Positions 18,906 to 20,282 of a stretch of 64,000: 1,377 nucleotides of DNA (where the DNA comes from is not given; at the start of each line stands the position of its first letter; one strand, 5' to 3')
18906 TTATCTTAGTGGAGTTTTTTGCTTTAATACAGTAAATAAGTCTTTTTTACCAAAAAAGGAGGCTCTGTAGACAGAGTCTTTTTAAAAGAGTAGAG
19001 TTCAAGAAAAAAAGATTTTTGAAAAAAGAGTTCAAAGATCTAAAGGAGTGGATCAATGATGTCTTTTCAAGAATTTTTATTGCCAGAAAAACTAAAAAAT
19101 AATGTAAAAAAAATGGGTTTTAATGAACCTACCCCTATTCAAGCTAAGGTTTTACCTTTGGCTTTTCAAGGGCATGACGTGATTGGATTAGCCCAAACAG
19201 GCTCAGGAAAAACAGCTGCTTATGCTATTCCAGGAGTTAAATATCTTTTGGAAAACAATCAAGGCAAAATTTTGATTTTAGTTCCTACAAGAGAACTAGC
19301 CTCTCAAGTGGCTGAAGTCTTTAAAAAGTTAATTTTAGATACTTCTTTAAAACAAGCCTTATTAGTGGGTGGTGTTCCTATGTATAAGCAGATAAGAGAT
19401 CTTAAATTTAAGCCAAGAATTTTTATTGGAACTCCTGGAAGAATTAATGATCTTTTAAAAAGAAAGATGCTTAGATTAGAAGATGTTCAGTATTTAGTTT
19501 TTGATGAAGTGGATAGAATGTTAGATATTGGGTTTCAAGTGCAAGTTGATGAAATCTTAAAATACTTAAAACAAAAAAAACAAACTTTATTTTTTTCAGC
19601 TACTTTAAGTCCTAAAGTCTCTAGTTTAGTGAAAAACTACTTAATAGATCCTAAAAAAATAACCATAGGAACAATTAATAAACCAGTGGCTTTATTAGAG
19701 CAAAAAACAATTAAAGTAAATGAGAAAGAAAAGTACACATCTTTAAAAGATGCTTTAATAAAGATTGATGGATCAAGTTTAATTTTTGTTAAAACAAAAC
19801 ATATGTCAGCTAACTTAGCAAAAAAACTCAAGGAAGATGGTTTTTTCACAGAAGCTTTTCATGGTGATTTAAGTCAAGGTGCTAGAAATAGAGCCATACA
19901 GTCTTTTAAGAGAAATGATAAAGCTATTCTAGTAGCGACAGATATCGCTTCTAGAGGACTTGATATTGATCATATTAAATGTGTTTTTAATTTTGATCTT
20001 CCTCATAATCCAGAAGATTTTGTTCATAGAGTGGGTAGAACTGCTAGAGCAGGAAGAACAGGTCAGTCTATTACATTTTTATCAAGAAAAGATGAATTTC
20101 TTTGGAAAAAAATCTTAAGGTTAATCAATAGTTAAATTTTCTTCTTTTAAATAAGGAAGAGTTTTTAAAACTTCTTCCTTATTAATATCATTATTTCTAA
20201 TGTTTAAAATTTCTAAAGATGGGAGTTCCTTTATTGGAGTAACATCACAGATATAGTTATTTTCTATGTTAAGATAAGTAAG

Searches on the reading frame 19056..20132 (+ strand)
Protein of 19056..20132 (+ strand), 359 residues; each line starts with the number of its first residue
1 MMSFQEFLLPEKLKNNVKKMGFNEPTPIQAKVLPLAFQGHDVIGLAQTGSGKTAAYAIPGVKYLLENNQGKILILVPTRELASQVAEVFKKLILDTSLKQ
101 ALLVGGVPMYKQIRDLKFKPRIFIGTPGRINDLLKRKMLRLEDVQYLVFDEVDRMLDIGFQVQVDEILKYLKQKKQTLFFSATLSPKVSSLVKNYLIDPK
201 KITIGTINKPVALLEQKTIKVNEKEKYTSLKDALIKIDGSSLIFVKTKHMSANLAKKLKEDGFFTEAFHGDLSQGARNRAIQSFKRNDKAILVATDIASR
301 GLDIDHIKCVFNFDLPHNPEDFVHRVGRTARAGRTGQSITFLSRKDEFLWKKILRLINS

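Call 68: search_protein_families(library=ncbifam, proteins=[window:19056-20132:+], max_evalue=0.00001)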
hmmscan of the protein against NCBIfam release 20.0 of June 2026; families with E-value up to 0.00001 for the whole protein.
window:19056-20132:+ (359 aa): 38 families (the best 25 are shown)
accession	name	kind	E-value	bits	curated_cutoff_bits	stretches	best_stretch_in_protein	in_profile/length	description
NF053631.1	RNA_helic_CshA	equivalog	5.4e-110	368.2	646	1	4-351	1-350/434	degradosome RNA helicase CshA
NF008744.0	PRK11776.1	equivalog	1.6e-100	336.9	524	1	2-353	4-357/460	ATP-dependent RNA helicase DbpA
NF008394.0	PRK11192.1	equivalog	3.3e-91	306.3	507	1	2-358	3-367/441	ATP-dependent RNA helicase SrmB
NF053710.1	RNA_heli_RhlE2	exception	1.5e-90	304.4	925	1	2-356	1-367/635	RNA helicase RhlE2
NF053711.1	RNA_heli_RhlE1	exception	4.1e-88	296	750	1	2-343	1-349/434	RNA helicase RhlE1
NF007882.0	PRK10590.1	equivalog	6.2e-84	282.5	743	1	2-357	1-364/456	ATP-dependent RNA helicase RhlE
NF002340.1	PRK01297.1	equivalog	2.5e-81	273.3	564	1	3-356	2-367/372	ATP-dependent RNA helicase RhlB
NF053636.1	DDHlcsCsdAPsy1082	equivalog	3.1e-79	266.8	890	1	2-348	3-353/512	DEAD/DEAH box helicase CsdA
NF003419.0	PRK04837.1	equivalog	1.1e-76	258.2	588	1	3-342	10-360/424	ATP-dependent RNA helicase RhlB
NF008642.0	PRK11634.1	equivalog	7.4e-76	255.9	989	1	3-356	7-363/628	DEAD/DEAH family ATP-dependent RNA helicase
NF003390.0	PRK04537.1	equivalog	5.6e-70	237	732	1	3-343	10-362/572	ATP-dependent RNA helicase RhlB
NF010337.0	PRK13766.1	equivalog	4.7e-22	77.9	610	2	45-155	36-144/781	Hef nuclease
TIGR01389.1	recQ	equivalog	1.2e-19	70.3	640.2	1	19-354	8-340/591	DNA helicase RecQ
TIGR00614.1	recQ_fam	subfamily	5.3e-19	68.3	219.8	1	19-356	6-344/470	RecQ family ATP-dependent DNA helicase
TIGR04121.1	DEXH_lig_assoc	equivalog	8.4e-16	56.8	850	1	24-336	13-350/804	ligase-associated DNA damage response DEXH box helicase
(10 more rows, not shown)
